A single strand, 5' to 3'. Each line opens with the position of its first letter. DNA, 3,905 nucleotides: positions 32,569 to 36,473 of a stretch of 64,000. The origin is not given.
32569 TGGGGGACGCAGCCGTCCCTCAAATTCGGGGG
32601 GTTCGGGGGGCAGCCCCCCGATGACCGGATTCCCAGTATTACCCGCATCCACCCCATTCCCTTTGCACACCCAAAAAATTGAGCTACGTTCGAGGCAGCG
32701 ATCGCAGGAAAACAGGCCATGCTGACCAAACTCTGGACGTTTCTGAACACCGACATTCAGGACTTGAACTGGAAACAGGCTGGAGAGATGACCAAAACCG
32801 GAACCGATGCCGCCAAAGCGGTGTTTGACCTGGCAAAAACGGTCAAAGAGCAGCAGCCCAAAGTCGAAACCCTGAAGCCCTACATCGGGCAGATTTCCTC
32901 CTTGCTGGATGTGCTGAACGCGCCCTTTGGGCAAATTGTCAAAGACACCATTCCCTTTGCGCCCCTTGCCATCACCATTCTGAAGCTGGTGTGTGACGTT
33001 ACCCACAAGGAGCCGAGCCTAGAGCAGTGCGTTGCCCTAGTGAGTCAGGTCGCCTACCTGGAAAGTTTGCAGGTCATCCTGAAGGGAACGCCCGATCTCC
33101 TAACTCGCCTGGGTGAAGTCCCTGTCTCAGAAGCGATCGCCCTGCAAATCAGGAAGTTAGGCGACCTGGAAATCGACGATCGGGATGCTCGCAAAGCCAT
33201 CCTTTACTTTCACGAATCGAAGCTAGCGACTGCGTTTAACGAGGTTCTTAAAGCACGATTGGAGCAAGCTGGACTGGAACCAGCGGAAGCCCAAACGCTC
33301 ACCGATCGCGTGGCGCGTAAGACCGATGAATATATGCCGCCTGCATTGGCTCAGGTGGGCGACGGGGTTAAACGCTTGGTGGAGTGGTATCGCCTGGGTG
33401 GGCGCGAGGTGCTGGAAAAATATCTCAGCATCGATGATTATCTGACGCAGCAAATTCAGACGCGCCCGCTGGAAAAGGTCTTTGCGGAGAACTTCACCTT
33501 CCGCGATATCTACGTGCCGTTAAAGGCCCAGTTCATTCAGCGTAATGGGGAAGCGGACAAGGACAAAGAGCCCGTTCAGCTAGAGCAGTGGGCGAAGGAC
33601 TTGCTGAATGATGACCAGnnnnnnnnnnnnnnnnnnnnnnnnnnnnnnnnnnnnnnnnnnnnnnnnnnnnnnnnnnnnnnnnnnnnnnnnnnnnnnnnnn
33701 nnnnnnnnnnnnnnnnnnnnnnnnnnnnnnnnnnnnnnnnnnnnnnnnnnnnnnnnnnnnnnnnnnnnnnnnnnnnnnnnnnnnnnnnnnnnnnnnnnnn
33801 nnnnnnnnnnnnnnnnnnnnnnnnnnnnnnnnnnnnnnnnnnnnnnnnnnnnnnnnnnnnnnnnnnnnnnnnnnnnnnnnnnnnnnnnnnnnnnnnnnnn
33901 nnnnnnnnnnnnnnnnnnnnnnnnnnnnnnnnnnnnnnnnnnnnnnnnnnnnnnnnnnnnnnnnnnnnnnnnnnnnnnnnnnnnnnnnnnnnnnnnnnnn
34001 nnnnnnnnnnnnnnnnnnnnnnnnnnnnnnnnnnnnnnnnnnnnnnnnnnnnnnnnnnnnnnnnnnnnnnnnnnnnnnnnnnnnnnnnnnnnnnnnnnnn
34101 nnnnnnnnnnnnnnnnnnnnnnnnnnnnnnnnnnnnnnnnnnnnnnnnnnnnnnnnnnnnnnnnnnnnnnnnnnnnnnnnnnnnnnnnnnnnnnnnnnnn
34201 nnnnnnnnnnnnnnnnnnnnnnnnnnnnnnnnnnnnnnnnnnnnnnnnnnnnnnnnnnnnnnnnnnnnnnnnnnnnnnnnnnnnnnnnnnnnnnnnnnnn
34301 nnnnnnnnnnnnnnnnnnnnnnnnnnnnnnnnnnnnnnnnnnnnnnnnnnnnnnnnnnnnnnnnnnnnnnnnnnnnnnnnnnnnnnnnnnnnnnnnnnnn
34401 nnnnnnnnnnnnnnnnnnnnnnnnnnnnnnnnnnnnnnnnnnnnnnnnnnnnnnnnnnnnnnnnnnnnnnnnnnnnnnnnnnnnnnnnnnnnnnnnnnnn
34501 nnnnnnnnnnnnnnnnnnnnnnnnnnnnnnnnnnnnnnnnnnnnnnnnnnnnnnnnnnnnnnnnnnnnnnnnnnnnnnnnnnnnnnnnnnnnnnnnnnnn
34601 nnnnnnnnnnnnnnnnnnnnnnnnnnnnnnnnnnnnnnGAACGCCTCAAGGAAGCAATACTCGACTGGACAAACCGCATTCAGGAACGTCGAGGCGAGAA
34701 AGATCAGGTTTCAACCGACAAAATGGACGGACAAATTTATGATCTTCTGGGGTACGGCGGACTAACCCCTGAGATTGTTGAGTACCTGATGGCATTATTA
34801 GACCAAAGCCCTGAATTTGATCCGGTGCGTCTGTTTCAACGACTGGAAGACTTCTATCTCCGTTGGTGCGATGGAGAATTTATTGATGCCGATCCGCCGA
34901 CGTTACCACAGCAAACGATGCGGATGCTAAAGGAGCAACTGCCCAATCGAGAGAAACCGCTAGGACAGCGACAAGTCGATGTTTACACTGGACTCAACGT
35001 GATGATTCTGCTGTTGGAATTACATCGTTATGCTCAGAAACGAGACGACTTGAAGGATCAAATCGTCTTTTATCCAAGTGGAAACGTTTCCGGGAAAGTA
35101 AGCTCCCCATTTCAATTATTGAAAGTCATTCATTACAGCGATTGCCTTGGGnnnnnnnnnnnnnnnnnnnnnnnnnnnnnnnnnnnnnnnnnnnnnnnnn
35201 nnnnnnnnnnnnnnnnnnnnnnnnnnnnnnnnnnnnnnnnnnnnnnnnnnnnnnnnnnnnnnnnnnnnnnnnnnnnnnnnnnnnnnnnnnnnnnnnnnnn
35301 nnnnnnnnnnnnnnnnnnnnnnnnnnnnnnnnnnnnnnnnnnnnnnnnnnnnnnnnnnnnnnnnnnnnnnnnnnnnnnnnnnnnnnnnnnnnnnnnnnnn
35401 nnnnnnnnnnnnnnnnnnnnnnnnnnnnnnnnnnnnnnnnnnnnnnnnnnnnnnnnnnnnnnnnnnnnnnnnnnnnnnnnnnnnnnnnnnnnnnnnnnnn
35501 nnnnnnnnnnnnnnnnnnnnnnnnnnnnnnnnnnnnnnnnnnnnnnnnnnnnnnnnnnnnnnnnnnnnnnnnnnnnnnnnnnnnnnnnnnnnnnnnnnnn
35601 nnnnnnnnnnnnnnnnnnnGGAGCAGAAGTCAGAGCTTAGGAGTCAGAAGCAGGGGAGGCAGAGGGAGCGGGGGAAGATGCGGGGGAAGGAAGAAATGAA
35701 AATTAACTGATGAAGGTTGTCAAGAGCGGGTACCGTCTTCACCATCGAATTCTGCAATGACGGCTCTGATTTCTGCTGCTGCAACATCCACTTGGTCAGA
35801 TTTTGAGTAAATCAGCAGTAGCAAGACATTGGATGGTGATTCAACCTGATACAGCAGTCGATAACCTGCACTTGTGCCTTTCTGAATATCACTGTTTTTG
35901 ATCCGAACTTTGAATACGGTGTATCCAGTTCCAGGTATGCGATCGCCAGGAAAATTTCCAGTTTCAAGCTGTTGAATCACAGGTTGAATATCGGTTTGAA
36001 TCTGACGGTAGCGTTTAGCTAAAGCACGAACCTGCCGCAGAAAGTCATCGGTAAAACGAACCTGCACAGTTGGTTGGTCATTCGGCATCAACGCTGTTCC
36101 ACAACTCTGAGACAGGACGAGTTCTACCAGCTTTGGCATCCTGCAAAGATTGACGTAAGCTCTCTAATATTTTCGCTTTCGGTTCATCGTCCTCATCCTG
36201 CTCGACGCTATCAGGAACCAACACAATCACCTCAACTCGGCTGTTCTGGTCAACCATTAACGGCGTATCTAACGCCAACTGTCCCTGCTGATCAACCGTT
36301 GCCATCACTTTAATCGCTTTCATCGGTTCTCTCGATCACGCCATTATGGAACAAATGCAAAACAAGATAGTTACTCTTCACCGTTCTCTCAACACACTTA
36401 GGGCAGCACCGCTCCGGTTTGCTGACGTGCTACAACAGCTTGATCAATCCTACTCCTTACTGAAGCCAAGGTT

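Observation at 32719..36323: NACHT-pentapeptide STAND NTPase with a helical N-terminal domain, convergent with a RelE/ParE toxin-antitoxin pair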

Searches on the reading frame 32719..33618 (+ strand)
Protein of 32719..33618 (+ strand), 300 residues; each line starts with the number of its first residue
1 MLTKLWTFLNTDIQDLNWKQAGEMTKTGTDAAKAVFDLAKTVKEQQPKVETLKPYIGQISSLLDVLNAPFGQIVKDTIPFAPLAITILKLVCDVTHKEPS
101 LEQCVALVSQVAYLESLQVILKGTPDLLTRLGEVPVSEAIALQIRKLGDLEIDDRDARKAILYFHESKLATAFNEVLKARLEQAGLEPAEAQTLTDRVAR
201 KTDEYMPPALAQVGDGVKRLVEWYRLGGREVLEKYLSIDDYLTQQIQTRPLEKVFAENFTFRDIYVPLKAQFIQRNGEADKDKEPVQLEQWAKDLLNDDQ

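Call 26: predict_structure(alignment_id=A2)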
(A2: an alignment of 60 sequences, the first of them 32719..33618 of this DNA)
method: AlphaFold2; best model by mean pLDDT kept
length: 300 residues; sequences in the alignment: 60
mean_pLDDT: 75.1   pTM: 0.67
mean pLDDT of the five models: 75.1, 74.8, 74.1, 74.0, 64.5
residues with pLDDT >= 90: 43; 70-90: 163; 50-70: 75; < 50: 19
segments of 3 or more residues with pLDDT < 50: 11-25
pLDDT, mean of each block of 10 residues (from residue 1): 49 43 50 80 68 70 84 77 76 70 83 91 86 80 82 82 89 94 93 94 83 61 61 58 68 75 65 85 80 74
secondary structure, 60 per line:
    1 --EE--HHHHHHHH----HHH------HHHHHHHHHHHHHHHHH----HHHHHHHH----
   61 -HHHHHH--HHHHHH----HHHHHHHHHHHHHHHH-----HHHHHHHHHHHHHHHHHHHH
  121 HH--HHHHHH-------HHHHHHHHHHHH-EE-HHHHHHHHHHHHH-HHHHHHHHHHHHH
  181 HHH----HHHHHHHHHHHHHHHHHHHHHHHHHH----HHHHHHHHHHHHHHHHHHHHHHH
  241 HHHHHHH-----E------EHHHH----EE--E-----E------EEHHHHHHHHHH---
elements in order: H7-14 H28-44 H49-56 H62-67 H70-75 H80-95 H101-122 H125-130 H138-149 H154-166 H168-183 H188-213 H218-247 H261-264 H288-297

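Call 39: search_protein_representatives(protein=window:32719-33510:+)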
Query: 264 residues. Proteins with E-value up to 0.001 (for the whole library): 211; up to 1e-10: 170; up to 1e-30: 81. The best 150 are listed.
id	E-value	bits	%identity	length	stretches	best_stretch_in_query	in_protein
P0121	1.6e-94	333.0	62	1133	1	2-264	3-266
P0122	6.2e-79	282.0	58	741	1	4-247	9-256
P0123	9.3e-75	268.3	55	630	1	1-258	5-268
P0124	3.5e-73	263.1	53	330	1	2-262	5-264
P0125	1.1e-69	251.7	53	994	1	4-263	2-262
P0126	5.3e-66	239.6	55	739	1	1-234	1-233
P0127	3.9e-63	230.2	48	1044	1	21-264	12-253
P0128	9.8e-63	228.9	45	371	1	2-264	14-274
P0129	2.9e-62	227.4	49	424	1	24-264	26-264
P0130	3.8e-62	227.0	55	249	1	4-202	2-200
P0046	1.2e-61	225.4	46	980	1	1-264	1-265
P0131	8.6e-60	219.3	64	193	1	1-184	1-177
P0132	1.7e-59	218.3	45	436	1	1-264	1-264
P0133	7.5e-59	216.2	47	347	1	25-264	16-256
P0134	1.5e-58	215.2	46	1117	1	3-264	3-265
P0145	1.5e-50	189.0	44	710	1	1-263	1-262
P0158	5.3e-43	164.3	43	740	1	26-248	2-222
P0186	1.9e-35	139.5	35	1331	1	1-264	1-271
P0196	1.7e-31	126.6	36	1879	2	1-207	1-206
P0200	8.6e-31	124.3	38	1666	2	1-219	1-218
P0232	6.7e-23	98.5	35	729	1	58-264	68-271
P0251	6.8e-19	85.3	35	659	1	77-263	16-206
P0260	1.0e-15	74.9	38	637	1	103-264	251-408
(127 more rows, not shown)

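Call 42: search_protein_families(library=pfam, alignment_id=A3, max_evalue=0.001)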
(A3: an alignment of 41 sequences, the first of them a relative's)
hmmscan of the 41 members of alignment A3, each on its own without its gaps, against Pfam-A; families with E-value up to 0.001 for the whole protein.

A. member 1, P0121 (1133 aa): 8 families
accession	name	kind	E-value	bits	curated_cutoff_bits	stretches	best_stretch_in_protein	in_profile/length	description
PF22735.1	NNH3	-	1.3e-54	185.9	27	1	52-260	4-211/213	NACHT N-terminal Helical domain 3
PF00805.28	Pentapeptide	-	9.7e-43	143.7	20.2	5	911-950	1-40/40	Pentapeptide repeats (8 copies)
PF13599.13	Pentapeptide_4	-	7.5e-12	45.6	38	1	844-911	9-76/78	Pentapeptide repeat region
PF05729.18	NACHT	-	1.5e-10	41.6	26.7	1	304-461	2-163/167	NACHT domain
PF07719.23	TPR_2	-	6.8e-06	26.3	27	0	997-1025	5-33/34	Tetratricopeptide repeat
PF00515.34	TPR_1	-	3.5e-05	23.9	27.8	0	1002-1025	10-33/34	Tetratricopeptide repeat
PF24883.2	NPHP3_N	-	4.7e-05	24.1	24.8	0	295-329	15-49/164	Nephrocystin 3, N-terminal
PF13401.12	AAA_22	-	0.00032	21.4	27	0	300-425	3-124/130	AAA domain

B. families by the number of members that match (of 41 scanned): 18 families
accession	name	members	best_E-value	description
PF22735.1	NNH3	41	1.3e-54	NACHT N-terminal Helical domain 3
PF00805.28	Pentapeptide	40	1.7e-114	Pentapeptide repeats (8 copies)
PF13599.13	Pentapeptide_4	40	2.3e-54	Pentapeptide repeat region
PF05729.18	NACHT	38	1.9e-15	NACHT domain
PF13576.12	Pentapeptide_3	31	1.6e-32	Pentapeptide repeats (9 copies)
PF25296.1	Decapeptide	15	3.1e-18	Decapeptide repeat region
PF24883.2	NPHP3_N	15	7.9e-07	Nephrocystin 3, N-terminal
PF13401.12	AAA_22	8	9.5e-07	AAA domain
PF07719.23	TPR_2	6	3.2e-06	Tetratricopeptide repeat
PF00515.34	TPR_1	5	1.8e-05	Tetratricopeptide repeat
PF20720.3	nSTAND3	3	1e-06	Novel STAND NTPase 3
PF20703.3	nSTAND1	2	0.00012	Novel STAND NTPase 1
PF13191.12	AAA_16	2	0.00034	AAA ATPase domain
PF23894.2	LD_SV2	1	4.6e-05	SV2A/B/C luminal domain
PF13414.12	TPR_11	1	5e-05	TPR repeat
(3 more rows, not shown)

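Call 49: search_protein_families(library=pfam, proteins=[P0260, P0196, P0200, P0186, P0122, P0123, P0145, P0158, P0232, P0251], max_evalue=0.001)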
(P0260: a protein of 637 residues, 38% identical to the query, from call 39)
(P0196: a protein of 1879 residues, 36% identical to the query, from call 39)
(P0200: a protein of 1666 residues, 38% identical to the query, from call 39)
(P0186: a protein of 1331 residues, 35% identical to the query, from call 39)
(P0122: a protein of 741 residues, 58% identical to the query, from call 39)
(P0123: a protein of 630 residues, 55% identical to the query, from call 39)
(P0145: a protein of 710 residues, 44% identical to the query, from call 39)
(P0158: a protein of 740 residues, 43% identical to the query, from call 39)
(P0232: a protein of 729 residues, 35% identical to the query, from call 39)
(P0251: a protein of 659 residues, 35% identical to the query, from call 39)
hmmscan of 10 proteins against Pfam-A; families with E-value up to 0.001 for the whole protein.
P0260 (637 aa): 4 families
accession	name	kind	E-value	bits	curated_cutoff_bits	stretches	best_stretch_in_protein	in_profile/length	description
PF22735.1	NNH3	-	1.6e-26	94.1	27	1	249-405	51-213/213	NACHT N-terminal Helical domain 3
PF01048.26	PNP_UDP_1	-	4.5e-23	82.3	25.1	1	4-237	2-225/233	Phosphorylase superfamily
PF05729.18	NACHT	-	3.8e-09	37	26.7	1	473-631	2-163/167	NACHT domain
PF24883.2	NPHP3_N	-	0.00054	20.6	24.8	0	461-497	12-48/164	Nephrocystin 3, N-terminal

P0196 (1879 aa): 6 families
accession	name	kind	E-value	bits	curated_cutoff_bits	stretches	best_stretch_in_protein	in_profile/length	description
PF00805.28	Pentapeptide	-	3.2e-86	282.7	20.2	9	1599-1638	1-40/40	Pentapeptide repeats (8 copies)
PF13599.13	Pentapeptide_4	-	7.4e-42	141.7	38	8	1646-1719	3-76/78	Pentapeptide repeat region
PF22735.1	NNH3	-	3.6e-32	112.5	27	1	49-210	4-164/213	NACHT N-terminal Helical domain 3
PF13576.12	Pentapeptide_3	-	3e-28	98.2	27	2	1626-1669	1-47/48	Pentapeptide repeats (9 copies)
PF25296.1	Decapeptide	-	6.9e-10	39.1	45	0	1503-1562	14-73/74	Decapeptide repeat region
PF05729.18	NACHT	-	4.9e-08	33.4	26.7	1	892-1050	1-165/167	NACHT domain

P0200 (1666 aa): 6 families
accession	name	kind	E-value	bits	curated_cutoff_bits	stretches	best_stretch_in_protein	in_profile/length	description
PF00805.28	Pentapeptide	-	1.7e-114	373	20.2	15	1244-1282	1-39/40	Pentapeptide repeats (8 copies)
PF13599.13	Pentapeptide_4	-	2.3e-54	181.8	38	9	1352-1426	4-78/78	Pentapeptide repeat region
PF22735.1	NNH3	-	9.7e-36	124.2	27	1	47-218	2-172/213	NACHT N-terminal Helical domain 3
PF13576.12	Pentapeptide_3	-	1.6e-32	111.9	27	2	1372-1414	2-47/48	Pentapeptide repeats (9 copies)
PF25296.1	Decapeptide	-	7.2e-12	45.5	45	0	1371-1427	7-63/74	Decapeptide repeat region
PF05729.18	NACHT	-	3e-10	40.6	26.7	1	651-808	2-163/167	NACHT domain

P0186 (1331 aa): 7 families
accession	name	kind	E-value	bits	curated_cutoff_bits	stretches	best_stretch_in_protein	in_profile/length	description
PF00805.28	Pentapeptide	-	1.9e-111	363.3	20.2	13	1021-1059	2-40/40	Pentapeptide repeats (8 copies)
PF13599.13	Pentapeptide_4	-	1.1e-53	179.6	38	7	1080-1152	6-78/78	Pentapeptide repeat region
PF22735.1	NNH3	-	4.6e-36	125.3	27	1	57-268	4-213/213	NACHT N-terminal Helical domain 3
PF13576.12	Pentapeptide_3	-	3.7e-31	107.5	27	1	1033-1075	2-47/48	Pentapeptide repeats (9 copies)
PF25296.1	Decapeptide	-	9.6e-16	57.9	45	1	865-932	5-72/74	Decapeptide repeat region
PF05729.18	NACHT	-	3.1e-06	27.5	26.7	1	313-471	2-163/167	NACHT domain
PF13401.12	AAA_22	-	0.00089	20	27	0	310-416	4-110/130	AAA domain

P0122 (741 aa): 5 families
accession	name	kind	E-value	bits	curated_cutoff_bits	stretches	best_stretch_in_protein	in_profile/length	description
PF22735.1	NNH3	-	9.3e-50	170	27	1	64-277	8-213/213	NACHT N-terminal Helical domain 3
PF05729.18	NACHT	-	3e-08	34.1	26.7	1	321-479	2-163/167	NACHT domain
PF20720.3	nSTAND3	-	1.1e-05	25.6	27.2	1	316-465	14-131/155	Novel STAND NTPase 3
PF24883.2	NPHP3_N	-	5.3e-05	23.9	24.8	0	314-348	17-51/164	Nephrocystin 3, N-terminal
PF00004.35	AAA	-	0.00057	20.8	21.2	0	324-456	3-119/131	ATPase family associated with various cellular activities (AAA)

P0123 (630 aa): 4 families
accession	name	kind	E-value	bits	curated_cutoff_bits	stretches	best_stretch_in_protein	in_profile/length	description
PF22735.1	NNH3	-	5.7e-52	177.2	27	1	60-268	4-210/213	NACHT N-terminal Helical domain 3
PF05729.18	NACHT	-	8.6e-11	42.4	26.7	1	318-477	2-163/167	NACHT domain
PF13191.12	AAA_16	-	0.00061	20.8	32.6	0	304-375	12-88/167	AAA ATPase domain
PF13401.12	AAA_22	-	0.00079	20.2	27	0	315-445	4-127/130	AAA domain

P0145 (710 aa): 3 families
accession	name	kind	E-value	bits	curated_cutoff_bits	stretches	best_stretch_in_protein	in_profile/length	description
PF22735.1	NNH3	-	2.1e-51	175.4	27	1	47-255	2-209/213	NACHT N-terminal Helical domain 3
PF05729.18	NACHT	-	1.8e-11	44.6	26.7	1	307-463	3-163/167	NACHT domain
PF24883.2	NPHP3_N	-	0.00055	20.6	24.8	0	289-328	5-46/164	Nephrocystin 3, N-terminal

P0158 (740 aa): 3 families
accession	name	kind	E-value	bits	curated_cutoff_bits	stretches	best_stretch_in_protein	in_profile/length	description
PF22735.1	NNH3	-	7e-43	147.5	27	1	27-238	3-209/213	NACHT N-terminal Helical domain 3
PF05729.18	NACHT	-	4.4e-10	40.1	26.7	1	286-437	3-163/167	NACHT domain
PF24883.2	NPHP3_N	-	0.0002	22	24.8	0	279-308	18-47/164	Nephrocystin 3, N-terminal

P0232 (729 aa): 3 families
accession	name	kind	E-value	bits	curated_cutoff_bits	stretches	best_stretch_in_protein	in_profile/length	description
PF22735.1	NNH3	-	6.9e-35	121.4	27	1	66-268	8-213/213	NACHT N-terminal Helical domain 3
PF24883.2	NPHP3_N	-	9e-07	29.7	24.8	1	293-329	12-49/164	Nephrocystin 3, N-terminal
PF13401.12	AAA_22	-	4.3e-06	27.5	27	0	301-431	4-126/130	AAA domain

P0251 (659 aa): 3 families
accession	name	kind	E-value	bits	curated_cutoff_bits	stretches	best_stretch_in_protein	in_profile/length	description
PF22735.1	NNH3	-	1.3e-32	113.9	27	1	14-203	26-212/213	NACHT N-terminal Helical domain 3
PF24883.2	NPHP3_N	-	4.7e-06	27.3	24.8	0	241-275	17-51/164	Nephrocystin 3, N-terminal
PF05729.18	NACHT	-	7.4e-06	26.3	26.7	1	247-348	1-112/167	NACHT domain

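Call 61: search_protein_families(library=pfam, proteins=[window:32719-33618:+], max_evalue=10)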
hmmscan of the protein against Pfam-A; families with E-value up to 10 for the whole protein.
window:32719-33618:+ (300 aa): 2 families
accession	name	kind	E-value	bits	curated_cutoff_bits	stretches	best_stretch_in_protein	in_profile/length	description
PF22735.1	NNH3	-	6.5e-62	209.7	27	1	50-261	2-213/213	NACHT N-terminal Helical domain 3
PF14932.11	HAUS-augmin3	-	0.048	13.6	29.4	1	169-266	106-208/260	HAUS augmin-like complex subunit 3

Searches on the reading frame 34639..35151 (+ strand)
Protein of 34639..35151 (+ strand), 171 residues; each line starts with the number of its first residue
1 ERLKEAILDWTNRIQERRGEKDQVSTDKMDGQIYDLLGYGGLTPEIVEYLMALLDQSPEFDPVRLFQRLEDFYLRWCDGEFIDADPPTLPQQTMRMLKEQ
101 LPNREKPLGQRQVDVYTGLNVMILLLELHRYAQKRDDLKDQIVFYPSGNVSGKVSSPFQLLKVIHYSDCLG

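Call 61: search_protein_families(library=pfam, proteins=[window:34639-35151:+], max_evalue=10)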
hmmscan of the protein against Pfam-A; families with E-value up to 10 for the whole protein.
window:34639-35151:+ (171 aa): 1 family
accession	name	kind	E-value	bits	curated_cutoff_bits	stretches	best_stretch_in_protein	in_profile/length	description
PF23109.1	ARCH_RTEL1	-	0.28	11.6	27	1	2-56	39-93/181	RTEL1 helicase, ARCH domain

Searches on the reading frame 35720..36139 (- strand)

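Call 3: search_protein_families(library=pfam, proteins=[window:35720-36139:-], max_evalue=0.01)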
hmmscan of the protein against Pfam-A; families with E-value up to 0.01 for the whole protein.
window:35720-36139:- (139 aa): 2 families
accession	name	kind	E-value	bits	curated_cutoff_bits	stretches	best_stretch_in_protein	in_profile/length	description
PF05016.21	ParE_toxin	-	5.3e-05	24.2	23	1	27-115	1-87/89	ParE toxin of type II toxin-antitoxin system, parDE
PF06296.18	RelE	-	0.00036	21.2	27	1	48-126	20-92/120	RelE toxin of RelE / RelB toxin-antitoxin system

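Call 4: search_protein_families(library=padloc, proteins=[window:35720-36139:-], max_evalue=0.01)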
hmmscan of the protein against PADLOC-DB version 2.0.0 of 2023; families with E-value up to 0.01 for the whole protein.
window:35720-36139:- (139 aa): 0 families

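Call 5: search_protein_families(library=ncbifam, proteins=[window:35720-36139:-], max_evalue=0.01)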
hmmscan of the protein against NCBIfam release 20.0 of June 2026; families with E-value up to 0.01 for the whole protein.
window:35720-36139:- (139 aa): 1 family
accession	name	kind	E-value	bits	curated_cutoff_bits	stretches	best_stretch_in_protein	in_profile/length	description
TIGR02385.1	RelE_StbE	subfamily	1.3e-05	25.6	27.9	1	26-114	1-84/88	type II toxin-antitoxin system mRNA interferase toxin, RelE/StbE family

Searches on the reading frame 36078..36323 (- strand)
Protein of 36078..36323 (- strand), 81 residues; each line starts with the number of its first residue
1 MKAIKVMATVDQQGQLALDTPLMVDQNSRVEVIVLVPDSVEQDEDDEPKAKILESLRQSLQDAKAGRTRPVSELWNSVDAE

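Call 3: search_protein_families(library=pfam, proteins=[window:36078-36323:-], max_evalue=0.01)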
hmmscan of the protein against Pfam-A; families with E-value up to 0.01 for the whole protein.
window:36078-36323:- (81 aa): 0 families

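Call 4: search_protein_families(library=padloc, proteins=[window:36078-36323:-], max_evalue=0.01)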
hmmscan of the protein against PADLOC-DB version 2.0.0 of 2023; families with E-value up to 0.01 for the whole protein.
window:36078-36323:- (81 aa): 0 families

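Call 5: search_protein_families(library=ncbifam, proteins=[window:36078-36323:-], max_evalue=0.01)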
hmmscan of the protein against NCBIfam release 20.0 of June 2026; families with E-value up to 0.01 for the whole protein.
window:36078-36323:- (81 aa): 1 family
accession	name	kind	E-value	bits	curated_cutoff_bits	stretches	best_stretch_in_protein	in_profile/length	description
NF050107.1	TA_RelN_antitoxin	domain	3.3e-35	120.5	70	1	1-79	1-79/79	type II toxin-antitoxin system RelN family antitoxin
